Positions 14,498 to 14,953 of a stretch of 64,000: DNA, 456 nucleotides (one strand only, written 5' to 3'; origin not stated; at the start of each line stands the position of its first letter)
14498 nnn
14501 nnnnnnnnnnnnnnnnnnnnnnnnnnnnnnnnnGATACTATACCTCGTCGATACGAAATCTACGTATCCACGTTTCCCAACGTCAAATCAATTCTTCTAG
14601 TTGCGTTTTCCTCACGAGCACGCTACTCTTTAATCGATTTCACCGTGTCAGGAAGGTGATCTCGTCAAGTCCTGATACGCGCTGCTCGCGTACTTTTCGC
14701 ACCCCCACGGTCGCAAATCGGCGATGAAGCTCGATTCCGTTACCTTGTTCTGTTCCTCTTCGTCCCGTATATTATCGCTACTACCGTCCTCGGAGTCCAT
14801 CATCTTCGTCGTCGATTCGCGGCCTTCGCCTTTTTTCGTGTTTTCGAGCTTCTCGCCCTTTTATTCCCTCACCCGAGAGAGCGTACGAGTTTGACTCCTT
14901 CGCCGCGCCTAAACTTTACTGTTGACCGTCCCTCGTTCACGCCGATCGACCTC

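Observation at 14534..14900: Conserved peptide uORF in the S-adenosylmethionine decarboxylase 5' leader (plant-type)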

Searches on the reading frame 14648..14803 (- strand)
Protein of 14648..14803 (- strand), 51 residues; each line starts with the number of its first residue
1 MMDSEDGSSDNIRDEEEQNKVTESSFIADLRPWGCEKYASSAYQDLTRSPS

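Call 3: search_protein_families(library=pfam, proteins=[window:14648-14803:-], max_evalue=1)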
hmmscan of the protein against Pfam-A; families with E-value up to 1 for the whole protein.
window:14648-14803:- (51 aa): 1 family
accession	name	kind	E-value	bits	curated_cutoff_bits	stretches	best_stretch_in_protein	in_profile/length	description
PF08132.16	AdoMetDC_leader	-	0.038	14.3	25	1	27-51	26-51/51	S-adenosyl-l-methionine decarboxylase leader peptide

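Call 10: find_homologous_proteins(query=window:14648-14803:-, max_evalue=10)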
Query window:14648-14803:- (51 aa): 3 proteins with E <= 10 among 3 candidates.
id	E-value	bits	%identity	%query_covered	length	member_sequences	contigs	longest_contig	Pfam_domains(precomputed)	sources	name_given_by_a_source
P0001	3.3e-26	106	100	100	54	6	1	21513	-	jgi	-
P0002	1.3e-21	92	100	88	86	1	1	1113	-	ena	-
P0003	5.2e-10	56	82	75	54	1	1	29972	-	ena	-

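Call 12: find_encoding_contigs(protein=P0003, flank=5000)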
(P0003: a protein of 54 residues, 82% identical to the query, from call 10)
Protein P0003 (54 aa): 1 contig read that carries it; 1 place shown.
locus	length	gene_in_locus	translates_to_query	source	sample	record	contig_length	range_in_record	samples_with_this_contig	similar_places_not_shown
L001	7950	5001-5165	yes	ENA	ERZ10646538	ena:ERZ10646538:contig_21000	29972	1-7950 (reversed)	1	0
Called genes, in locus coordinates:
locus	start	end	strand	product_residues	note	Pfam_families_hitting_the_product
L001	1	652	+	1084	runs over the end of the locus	-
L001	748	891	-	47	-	-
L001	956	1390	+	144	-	PF02341:RbcX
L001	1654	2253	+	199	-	-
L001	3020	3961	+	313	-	PF00009:GTP_EFTU, PF03144:GTP_EFTU_D2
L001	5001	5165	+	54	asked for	-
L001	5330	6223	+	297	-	PF01536:SAM_decarbox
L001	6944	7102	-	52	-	-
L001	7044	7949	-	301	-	?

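Call 13: find_encoding_contigs(protein=P0001, flank=5000)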
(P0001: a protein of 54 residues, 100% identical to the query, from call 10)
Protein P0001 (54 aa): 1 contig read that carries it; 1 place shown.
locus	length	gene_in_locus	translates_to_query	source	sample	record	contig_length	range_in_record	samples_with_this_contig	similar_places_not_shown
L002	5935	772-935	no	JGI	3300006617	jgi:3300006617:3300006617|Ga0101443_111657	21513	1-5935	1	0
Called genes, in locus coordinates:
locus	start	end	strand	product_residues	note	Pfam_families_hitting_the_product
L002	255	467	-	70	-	-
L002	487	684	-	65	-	-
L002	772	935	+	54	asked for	-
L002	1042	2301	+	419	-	PF01536:SAM_decarbox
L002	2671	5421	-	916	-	PF17849:OB_Dis3 (weak), PF00773:RNB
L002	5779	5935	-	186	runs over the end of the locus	-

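Call 32: search_protein_families(library=pfam, alignment_id=A3, max_evalue=10)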
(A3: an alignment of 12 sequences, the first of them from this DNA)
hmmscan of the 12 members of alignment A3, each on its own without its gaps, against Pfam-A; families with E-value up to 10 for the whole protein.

A. member 1, seq(51 aa): 1 family
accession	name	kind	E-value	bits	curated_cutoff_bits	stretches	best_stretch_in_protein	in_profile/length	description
PF08132.16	AdoMetDC_leader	-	0.038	14.3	25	1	27-51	26-51/51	S-adenosyl-l-methionine decarboxylase leader peptide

B. families by the number of members that match (of 12 scanned): 2 families
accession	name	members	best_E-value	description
PF08132.16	AdoMetDC_leader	4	0.0017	S-adenosyl-l-methionine decarboxylase leader peptide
PF16497.10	MHC_I_3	1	0.19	MHC-I family domain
